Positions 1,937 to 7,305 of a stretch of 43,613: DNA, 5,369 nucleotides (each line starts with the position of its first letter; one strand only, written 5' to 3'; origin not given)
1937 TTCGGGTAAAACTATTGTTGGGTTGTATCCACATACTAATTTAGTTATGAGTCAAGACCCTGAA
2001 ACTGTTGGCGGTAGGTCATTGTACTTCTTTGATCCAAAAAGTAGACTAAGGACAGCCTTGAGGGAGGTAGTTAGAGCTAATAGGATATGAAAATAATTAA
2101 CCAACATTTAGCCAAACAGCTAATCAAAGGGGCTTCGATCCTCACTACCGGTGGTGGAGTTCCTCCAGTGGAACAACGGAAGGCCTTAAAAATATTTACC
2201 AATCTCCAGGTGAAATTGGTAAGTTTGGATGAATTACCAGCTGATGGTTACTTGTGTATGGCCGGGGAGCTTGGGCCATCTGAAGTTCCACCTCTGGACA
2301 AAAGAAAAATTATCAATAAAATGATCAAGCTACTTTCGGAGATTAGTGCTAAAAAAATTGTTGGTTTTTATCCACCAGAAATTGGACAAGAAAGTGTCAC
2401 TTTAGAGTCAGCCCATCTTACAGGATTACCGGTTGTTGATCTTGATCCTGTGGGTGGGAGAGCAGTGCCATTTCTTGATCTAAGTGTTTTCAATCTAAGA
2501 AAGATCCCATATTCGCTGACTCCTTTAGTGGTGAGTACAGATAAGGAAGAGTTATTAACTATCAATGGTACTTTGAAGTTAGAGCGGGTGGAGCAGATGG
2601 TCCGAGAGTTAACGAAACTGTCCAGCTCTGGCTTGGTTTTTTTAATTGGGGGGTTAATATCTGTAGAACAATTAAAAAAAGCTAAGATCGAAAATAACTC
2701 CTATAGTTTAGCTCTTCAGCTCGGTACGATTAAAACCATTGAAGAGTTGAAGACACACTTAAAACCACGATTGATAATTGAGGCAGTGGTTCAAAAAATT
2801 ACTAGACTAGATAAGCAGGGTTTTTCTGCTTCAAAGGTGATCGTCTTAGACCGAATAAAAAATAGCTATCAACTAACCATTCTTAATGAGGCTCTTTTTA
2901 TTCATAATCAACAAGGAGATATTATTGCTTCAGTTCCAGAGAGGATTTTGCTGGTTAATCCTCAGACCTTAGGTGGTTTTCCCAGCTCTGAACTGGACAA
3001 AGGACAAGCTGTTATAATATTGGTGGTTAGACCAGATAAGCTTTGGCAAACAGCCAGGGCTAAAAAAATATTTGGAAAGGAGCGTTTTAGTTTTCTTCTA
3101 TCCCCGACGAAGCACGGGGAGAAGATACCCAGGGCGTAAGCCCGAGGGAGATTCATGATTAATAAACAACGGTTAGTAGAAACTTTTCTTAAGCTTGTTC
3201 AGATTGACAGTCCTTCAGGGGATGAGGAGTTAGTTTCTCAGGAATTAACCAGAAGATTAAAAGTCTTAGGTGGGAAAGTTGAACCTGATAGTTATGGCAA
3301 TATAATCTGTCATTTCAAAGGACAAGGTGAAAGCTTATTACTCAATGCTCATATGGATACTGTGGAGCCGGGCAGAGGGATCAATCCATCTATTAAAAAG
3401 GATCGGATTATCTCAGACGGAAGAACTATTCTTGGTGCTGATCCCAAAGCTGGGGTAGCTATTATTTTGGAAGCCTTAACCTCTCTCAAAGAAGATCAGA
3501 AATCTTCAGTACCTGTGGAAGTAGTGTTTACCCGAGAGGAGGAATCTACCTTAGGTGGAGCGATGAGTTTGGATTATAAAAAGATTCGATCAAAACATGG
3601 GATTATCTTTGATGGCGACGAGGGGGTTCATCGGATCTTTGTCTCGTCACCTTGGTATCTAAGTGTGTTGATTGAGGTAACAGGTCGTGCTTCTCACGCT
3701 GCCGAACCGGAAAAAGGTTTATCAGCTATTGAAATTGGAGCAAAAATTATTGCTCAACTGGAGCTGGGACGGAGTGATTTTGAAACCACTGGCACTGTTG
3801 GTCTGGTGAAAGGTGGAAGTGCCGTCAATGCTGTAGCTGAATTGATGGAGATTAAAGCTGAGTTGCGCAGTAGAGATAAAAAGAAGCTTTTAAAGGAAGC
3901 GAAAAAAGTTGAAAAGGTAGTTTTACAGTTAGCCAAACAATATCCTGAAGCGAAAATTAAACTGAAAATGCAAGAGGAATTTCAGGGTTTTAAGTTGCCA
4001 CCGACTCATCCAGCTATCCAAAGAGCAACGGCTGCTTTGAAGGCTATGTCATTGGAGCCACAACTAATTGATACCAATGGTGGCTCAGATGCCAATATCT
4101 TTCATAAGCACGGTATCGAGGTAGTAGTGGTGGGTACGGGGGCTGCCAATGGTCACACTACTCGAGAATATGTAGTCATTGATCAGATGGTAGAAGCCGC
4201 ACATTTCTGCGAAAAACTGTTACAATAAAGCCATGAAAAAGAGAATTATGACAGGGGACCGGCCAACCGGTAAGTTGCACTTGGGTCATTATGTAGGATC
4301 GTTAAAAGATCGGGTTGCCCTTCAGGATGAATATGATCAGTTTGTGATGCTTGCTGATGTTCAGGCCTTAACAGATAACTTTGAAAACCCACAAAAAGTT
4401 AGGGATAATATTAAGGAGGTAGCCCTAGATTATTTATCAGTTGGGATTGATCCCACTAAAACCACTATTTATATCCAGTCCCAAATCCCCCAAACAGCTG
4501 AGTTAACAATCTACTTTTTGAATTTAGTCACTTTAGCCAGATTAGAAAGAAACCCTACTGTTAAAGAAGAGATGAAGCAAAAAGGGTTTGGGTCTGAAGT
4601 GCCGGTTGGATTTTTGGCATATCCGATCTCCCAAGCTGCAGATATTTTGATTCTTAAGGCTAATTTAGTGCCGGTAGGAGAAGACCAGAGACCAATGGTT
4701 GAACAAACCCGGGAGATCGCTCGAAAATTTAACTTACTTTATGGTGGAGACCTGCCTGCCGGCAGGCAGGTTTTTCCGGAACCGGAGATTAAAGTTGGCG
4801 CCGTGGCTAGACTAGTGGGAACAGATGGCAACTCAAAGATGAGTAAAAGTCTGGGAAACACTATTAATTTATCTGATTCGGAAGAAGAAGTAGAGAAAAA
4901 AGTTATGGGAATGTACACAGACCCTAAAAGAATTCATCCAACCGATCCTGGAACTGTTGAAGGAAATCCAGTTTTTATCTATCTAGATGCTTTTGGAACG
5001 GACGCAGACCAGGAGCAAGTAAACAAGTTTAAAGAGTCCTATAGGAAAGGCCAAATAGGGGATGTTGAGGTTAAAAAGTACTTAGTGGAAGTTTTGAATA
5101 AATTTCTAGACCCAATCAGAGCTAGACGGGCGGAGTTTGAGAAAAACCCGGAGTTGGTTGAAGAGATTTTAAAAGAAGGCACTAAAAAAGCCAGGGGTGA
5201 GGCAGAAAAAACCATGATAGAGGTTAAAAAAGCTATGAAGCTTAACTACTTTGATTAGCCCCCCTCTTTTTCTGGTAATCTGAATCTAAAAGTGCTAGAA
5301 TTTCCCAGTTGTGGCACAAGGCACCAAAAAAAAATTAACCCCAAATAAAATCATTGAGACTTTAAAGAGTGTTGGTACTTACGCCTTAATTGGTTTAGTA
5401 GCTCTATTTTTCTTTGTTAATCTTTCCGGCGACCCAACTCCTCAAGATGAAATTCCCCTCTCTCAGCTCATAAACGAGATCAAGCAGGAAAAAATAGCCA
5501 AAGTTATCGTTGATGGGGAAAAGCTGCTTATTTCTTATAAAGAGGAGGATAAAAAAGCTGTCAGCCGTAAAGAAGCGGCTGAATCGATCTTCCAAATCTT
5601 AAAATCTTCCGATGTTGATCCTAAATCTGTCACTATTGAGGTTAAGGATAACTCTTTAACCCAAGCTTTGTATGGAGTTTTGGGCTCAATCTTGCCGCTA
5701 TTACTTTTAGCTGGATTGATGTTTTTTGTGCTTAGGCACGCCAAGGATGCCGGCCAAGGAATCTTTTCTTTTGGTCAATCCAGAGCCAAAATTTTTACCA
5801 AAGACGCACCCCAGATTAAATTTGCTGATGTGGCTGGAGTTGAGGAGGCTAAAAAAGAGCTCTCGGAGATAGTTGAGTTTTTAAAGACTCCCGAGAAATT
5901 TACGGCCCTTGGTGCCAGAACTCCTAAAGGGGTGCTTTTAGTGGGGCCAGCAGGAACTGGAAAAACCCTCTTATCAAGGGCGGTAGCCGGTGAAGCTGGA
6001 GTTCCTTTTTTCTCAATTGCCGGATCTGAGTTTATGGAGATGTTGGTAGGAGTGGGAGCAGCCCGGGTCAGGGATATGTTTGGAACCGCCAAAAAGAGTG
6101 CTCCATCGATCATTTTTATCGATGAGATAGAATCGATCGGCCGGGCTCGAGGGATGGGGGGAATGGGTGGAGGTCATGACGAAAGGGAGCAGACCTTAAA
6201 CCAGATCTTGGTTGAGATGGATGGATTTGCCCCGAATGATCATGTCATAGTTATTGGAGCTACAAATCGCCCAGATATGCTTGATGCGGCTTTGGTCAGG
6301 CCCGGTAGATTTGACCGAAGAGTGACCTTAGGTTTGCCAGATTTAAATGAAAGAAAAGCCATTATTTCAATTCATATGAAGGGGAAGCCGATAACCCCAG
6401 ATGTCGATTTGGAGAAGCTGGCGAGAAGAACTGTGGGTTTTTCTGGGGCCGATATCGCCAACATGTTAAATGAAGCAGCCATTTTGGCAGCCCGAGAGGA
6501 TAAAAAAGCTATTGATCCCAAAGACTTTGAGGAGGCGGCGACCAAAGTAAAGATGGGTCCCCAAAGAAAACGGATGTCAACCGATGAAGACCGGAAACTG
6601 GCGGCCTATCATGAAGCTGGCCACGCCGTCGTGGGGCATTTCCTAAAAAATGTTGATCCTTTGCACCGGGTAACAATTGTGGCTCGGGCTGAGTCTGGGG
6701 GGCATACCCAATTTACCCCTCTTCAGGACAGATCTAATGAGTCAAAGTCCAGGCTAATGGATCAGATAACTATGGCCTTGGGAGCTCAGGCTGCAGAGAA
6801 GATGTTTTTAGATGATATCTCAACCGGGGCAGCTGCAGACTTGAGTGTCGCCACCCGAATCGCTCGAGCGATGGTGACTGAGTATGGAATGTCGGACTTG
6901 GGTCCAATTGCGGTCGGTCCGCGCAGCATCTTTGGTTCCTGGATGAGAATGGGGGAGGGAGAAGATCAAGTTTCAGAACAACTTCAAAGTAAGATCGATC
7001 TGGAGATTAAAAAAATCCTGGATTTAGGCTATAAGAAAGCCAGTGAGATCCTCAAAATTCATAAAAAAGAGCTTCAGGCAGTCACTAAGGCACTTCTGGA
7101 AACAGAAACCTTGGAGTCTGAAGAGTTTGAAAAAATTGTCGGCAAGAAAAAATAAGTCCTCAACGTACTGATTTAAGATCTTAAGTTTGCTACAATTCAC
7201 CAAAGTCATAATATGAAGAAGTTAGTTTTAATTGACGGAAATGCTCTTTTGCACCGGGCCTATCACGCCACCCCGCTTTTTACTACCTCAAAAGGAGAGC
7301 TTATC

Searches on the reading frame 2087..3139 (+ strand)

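Call 9: search_protein_families(library=pfam, proteins=[window:2087-3139:+], max_evalue=0.0001)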
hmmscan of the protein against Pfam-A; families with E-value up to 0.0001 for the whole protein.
window:2087-3139:+ (350 aa): 2 families
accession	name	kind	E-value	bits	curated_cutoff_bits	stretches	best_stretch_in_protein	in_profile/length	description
PF20906.3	S-Me-THD_C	-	1.7e-17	63.8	27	1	167-336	5-183/190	S-Me-THD-like, C-terminal domain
PF06032.18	S-Me-THD_N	-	8.4e-17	62.1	27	1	10-159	4-156/158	S-Me-THD-like, N-terminal domain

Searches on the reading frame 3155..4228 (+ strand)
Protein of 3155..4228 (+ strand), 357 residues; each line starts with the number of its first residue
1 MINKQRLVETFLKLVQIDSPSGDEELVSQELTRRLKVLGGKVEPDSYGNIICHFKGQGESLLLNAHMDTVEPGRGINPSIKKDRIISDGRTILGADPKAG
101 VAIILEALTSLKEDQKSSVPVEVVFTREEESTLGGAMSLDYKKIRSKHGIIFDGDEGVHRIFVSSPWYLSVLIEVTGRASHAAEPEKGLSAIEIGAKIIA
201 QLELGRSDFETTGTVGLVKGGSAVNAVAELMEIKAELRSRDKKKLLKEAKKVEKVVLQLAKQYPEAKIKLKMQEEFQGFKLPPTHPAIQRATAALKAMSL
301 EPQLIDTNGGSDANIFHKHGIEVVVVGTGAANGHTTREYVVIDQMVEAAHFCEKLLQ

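Call 9: search_protein_families(library=pfam, proteins=[window:3155-4228:+], max_evalue=0.0001)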
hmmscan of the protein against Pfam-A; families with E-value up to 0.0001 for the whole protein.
window:3155-4228:+ (357 aa): 4 families
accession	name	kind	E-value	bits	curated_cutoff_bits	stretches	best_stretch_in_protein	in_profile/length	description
PF01546.33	Peptidase_M20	-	4.3e-19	69.7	24.6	1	62-356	1-204/206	Peptidase family M20/M25/M40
PF07687.19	M20_dimer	-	3e-13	50.1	21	1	169-263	7-106/107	Peptidase dimerisation domain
PF05343.19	Peptidase_M42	-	1.2e-10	41.4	23.2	0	96-142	134-179/292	M42 glutamyl aminopeptidase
PF04389.22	Peptidase_M28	-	1.4e-08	35.1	21.3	1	49-139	1-76/193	Peptidase family M28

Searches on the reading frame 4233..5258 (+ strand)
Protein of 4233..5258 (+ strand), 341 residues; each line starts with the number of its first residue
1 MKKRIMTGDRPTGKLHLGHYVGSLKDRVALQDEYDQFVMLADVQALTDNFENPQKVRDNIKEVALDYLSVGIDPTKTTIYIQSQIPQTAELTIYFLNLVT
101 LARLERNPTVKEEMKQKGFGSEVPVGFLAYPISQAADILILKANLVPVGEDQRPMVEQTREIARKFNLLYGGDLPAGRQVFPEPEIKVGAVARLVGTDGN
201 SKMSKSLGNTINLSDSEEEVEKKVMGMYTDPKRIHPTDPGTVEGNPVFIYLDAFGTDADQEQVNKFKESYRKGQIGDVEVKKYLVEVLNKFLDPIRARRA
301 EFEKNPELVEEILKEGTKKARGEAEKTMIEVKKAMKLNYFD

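Call 9: search_protein_families(library=pfam, proteins=[window:4233-5258:+], max_evalue=0.0001)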
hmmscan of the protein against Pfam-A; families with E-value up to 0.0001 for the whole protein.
window:4233-5258:+ (341 aa): 1 family
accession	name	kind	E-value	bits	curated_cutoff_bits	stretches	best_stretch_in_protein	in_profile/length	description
PF00579.31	tRNA-synt_1b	-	4.1e-63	213.9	21.1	1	4-292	7-291/292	tRNA synthetases class I (W and Y)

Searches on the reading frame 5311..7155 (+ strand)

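Call 9: search_protein_families(library=pfam, proteins=[window:5311-7155:+], max_evalue=0.0001)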
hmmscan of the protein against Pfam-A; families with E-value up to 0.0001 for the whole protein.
window:5311-7155:+ (614 aa): 6 families
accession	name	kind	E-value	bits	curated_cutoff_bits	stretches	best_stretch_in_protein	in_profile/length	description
PF01434.24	Peptidase_M41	-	3.2e-58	197.2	29.9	1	422-609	2-191/191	Peptidase family M41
PF00004.35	AAA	-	5.5e-43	147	21.2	1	208-341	1-130/131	ATPase family associated with various cellular activities (AAA)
PF17862.7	AAA_lid_3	-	3.2e-17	62.2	27.2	1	364-408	1-45/45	AAA+ lid domain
PF06480.20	FtsH_ext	-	9.2e-07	29.5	25.5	1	23-83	3-70/103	FtsH Extracellular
PF07728.20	AAA_5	-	1.7e-05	25.3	22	0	207-327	1-134/139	AAA domain (dynein-related subfamily)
PF13191.12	AAA_16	-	9e-05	23.5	32.6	0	202-241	21-63/167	AAA ATPase domain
